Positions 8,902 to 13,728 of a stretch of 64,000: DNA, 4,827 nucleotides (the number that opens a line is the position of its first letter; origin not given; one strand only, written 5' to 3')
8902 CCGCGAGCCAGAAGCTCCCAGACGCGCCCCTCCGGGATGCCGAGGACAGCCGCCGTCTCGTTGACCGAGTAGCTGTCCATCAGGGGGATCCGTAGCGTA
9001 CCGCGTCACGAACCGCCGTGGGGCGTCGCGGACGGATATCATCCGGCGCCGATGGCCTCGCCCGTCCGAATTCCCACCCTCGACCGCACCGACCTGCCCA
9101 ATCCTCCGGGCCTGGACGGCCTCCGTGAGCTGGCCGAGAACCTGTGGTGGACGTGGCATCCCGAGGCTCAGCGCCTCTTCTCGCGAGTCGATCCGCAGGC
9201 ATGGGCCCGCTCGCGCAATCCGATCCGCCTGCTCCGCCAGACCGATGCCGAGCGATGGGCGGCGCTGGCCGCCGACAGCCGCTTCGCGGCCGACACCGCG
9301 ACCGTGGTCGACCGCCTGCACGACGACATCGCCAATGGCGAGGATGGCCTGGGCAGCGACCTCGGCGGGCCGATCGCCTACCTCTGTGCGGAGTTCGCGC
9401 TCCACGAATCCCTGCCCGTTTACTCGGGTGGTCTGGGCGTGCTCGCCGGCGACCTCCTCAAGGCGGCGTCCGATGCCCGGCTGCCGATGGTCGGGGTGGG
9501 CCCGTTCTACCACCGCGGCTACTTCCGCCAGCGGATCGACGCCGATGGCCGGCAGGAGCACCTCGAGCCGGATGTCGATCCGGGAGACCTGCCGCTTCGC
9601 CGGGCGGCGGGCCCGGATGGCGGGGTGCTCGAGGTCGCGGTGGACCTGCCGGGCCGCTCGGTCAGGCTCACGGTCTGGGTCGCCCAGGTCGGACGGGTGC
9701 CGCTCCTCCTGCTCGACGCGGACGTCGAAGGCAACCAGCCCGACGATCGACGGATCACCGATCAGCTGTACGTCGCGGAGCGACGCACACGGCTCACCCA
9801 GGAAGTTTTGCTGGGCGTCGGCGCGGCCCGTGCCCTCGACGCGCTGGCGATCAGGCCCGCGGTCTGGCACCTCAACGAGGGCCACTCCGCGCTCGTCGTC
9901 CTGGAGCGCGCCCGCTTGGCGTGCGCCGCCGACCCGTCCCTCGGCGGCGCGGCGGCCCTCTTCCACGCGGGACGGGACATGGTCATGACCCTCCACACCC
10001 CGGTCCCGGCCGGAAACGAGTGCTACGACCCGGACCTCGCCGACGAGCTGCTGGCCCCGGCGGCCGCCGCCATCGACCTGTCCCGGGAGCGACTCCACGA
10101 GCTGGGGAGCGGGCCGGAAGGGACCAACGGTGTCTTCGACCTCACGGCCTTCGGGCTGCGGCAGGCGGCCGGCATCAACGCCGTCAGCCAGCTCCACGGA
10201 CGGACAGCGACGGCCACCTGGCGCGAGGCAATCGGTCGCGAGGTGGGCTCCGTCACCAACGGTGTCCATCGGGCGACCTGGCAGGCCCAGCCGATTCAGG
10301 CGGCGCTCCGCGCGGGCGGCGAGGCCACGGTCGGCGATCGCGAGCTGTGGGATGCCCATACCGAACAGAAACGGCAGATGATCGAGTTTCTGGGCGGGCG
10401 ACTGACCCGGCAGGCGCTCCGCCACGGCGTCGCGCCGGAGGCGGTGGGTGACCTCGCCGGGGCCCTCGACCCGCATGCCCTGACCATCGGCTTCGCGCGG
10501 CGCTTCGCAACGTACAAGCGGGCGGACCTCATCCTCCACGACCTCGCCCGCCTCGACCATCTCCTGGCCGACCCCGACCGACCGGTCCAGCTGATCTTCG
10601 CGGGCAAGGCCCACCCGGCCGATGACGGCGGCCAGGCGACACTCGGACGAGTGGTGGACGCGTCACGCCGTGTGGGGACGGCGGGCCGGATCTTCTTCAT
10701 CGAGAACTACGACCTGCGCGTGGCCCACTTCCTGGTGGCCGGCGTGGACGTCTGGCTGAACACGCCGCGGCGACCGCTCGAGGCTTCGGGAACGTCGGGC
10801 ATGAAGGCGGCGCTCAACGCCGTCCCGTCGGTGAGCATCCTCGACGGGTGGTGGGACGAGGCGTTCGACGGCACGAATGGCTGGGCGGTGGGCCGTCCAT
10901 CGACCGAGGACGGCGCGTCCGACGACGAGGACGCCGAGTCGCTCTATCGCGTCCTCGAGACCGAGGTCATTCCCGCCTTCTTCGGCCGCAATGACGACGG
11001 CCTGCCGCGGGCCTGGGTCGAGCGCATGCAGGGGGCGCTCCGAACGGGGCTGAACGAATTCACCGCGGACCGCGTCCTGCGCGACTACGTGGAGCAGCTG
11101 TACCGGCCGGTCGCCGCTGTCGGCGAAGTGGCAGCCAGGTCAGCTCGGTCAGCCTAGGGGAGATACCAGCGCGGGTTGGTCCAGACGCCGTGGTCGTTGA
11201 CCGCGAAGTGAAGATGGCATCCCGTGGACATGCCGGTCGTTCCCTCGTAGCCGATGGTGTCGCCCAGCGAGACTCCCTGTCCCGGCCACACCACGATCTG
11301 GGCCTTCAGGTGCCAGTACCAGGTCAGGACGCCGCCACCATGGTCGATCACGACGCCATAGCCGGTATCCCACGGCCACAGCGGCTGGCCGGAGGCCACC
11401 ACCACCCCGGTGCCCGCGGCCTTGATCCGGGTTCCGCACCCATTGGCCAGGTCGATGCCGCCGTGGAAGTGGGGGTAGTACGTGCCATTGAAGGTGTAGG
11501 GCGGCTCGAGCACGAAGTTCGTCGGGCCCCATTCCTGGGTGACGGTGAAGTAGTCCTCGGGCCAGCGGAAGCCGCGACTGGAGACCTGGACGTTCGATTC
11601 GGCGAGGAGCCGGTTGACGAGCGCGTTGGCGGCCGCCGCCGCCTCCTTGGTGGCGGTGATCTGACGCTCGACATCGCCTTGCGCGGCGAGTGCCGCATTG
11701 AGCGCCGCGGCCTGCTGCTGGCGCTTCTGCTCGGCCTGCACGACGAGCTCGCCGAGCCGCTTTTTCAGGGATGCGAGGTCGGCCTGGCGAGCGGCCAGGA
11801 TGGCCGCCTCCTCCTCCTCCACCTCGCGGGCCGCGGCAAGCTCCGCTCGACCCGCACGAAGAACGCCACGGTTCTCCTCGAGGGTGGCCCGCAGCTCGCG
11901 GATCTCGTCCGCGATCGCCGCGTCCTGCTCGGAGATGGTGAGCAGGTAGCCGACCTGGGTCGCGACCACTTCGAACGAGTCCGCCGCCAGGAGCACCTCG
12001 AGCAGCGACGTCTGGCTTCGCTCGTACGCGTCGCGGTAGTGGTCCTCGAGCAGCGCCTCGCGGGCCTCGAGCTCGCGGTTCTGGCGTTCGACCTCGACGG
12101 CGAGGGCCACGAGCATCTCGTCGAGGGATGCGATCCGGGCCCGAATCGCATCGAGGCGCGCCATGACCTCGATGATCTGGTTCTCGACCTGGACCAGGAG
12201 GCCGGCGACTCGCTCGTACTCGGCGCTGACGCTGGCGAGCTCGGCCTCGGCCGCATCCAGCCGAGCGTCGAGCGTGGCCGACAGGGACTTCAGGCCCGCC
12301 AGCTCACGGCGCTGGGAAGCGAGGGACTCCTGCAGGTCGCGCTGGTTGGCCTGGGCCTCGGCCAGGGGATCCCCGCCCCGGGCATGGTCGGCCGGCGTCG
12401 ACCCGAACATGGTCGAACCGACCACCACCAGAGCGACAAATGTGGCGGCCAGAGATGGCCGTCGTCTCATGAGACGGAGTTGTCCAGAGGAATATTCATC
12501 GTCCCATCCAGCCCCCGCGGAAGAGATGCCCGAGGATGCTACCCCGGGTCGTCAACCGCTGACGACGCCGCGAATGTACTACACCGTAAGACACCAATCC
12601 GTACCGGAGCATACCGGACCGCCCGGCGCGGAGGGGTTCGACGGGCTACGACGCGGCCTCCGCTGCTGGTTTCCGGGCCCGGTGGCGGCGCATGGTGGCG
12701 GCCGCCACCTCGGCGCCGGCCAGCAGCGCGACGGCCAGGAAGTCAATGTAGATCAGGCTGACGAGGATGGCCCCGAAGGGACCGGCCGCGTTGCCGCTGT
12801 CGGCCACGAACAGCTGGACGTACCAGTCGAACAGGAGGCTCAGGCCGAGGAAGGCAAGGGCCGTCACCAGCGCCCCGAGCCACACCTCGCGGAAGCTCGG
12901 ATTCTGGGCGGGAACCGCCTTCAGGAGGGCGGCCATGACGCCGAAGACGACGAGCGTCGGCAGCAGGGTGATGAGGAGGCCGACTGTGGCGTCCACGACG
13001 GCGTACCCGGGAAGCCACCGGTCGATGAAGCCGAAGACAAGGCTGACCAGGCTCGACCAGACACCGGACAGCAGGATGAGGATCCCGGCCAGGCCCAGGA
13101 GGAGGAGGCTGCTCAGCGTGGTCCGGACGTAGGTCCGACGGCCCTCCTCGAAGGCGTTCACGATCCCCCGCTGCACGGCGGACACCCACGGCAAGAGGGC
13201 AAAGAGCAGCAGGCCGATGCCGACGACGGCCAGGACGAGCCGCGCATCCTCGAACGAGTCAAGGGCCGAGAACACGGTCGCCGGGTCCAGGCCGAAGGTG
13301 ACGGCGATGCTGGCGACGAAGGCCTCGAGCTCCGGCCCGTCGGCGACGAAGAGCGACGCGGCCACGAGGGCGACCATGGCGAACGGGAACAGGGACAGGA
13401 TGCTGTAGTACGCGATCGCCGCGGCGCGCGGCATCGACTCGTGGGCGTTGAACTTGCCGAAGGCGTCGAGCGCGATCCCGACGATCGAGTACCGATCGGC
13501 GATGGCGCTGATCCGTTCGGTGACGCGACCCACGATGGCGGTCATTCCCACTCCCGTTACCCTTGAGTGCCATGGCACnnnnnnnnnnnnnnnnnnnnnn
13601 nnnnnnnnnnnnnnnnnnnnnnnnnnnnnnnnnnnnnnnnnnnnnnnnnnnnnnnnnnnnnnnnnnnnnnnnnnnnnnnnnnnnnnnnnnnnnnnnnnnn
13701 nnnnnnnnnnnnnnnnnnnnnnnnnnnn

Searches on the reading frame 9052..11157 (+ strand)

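Call 77: search_protein_families(library=pfam, proteins=[window:9052-11157:+], max_evalue=0.00001)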
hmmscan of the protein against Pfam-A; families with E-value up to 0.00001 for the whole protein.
window:9052-11157:+ (701 aa): 2 families
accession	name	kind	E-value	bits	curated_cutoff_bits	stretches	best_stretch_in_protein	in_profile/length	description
PF11897.13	DUF3417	-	8e-26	91.1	25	1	18-121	2-109/109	Protein of unknown function (DUF3417)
PF00343.26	Phosphorylase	-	1.4e-17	63.8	27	1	273-599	221-579/713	Carbohydrate phosphorylase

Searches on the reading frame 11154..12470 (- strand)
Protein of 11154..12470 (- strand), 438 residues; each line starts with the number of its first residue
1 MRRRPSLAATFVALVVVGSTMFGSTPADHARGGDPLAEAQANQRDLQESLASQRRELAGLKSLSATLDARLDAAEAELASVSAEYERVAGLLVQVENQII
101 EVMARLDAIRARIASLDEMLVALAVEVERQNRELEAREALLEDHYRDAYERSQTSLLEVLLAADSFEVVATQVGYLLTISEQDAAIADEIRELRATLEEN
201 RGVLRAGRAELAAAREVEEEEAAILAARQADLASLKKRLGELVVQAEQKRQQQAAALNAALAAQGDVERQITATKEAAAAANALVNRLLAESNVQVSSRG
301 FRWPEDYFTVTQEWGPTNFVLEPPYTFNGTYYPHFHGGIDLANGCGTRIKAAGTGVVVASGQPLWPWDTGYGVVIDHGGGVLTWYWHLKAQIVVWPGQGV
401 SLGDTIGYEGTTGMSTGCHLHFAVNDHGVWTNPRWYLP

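Call 77: search_protein_families(library=pfam, proteins=[window:11154-12470:-], max_evalue=0.00001)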
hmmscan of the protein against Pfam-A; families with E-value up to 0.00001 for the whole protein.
window:11154-12470:- (438 aa): 2 families
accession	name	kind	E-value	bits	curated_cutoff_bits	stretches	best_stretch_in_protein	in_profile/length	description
PF01551.29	Peptidase_M23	-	2e-22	79.6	28.7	1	335-433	2-96/96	Peptidase family M23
PF24568.1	CC_PcsB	-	3.1e-07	30.6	27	1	131-199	5-74/75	Peptidoglycan hydrolase PcsB, coiled-coil domain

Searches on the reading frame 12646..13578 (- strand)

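Call 77: search_protein_families(library=pfam, proteins=[window:12646-13578:-], max_evalue=0.00001)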
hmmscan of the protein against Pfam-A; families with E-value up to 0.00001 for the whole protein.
window:12646-13578:- (310 aa): 1 family
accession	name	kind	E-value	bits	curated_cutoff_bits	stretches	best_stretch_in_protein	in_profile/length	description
PF03631.20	Virul_fac_BrkB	-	2.7e-34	119.4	33.7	1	46-297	3-257/259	Virulence factor BrkB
